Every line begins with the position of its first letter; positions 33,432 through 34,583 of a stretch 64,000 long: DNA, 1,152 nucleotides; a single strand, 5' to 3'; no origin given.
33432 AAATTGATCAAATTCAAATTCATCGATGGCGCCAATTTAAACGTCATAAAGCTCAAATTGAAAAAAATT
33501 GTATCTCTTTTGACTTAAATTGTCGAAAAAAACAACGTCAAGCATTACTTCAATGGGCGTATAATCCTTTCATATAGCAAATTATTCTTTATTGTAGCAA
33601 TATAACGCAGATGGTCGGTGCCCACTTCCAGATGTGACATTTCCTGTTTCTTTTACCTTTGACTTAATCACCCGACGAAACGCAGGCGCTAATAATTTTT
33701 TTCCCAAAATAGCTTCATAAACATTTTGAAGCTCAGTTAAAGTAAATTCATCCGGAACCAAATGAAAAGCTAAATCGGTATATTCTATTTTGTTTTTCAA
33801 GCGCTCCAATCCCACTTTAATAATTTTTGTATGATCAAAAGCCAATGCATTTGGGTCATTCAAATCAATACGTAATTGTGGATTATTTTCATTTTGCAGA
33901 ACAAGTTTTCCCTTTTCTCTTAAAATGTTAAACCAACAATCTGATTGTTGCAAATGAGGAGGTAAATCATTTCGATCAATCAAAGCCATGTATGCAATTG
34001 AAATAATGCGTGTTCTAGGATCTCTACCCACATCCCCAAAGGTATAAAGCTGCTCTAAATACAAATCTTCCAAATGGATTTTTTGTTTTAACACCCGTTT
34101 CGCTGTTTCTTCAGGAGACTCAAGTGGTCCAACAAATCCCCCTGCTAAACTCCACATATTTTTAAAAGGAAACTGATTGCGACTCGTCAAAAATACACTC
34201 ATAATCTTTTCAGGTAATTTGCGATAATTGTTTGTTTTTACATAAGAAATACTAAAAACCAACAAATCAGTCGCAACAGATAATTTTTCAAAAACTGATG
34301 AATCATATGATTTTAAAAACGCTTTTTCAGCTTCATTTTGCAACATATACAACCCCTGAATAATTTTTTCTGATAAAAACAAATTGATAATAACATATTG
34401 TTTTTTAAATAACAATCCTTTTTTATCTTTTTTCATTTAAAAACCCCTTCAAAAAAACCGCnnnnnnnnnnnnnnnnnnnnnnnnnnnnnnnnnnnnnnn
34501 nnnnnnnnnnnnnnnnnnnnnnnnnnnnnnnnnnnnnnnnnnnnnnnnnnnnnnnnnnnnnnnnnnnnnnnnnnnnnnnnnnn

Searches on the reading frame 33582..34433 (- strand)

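Call 81: search_protein_families(library=pfam, proteins=[window:33582-34433:-], max_evalue=0.01)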
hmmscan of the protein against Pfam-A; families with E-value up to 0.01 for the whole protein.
window:33582-34433:- (283 aa): 4 families
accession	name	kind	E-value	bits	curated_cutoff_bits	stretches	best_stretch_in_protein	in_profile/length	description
PF21906.2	NrtR_WHD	-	5.4e-18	65.3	27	1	222-279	1-60/61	NrtR DNA-binding winged helix domain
PF00293.34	NUDIX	-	5.1e-08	33.4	21.1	1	80-169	17-114/134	NUDIX domain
PF19368.5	AraR_C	-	8.4e-07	29.6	23.8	1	218-281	1-67/82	AraR C-terminal winged HTH domain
PF14729.13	DUF4467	-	0.0011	19.7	25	0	6-57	27-77/94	Domain of unknown function with cystatin-like fold (DUF4467)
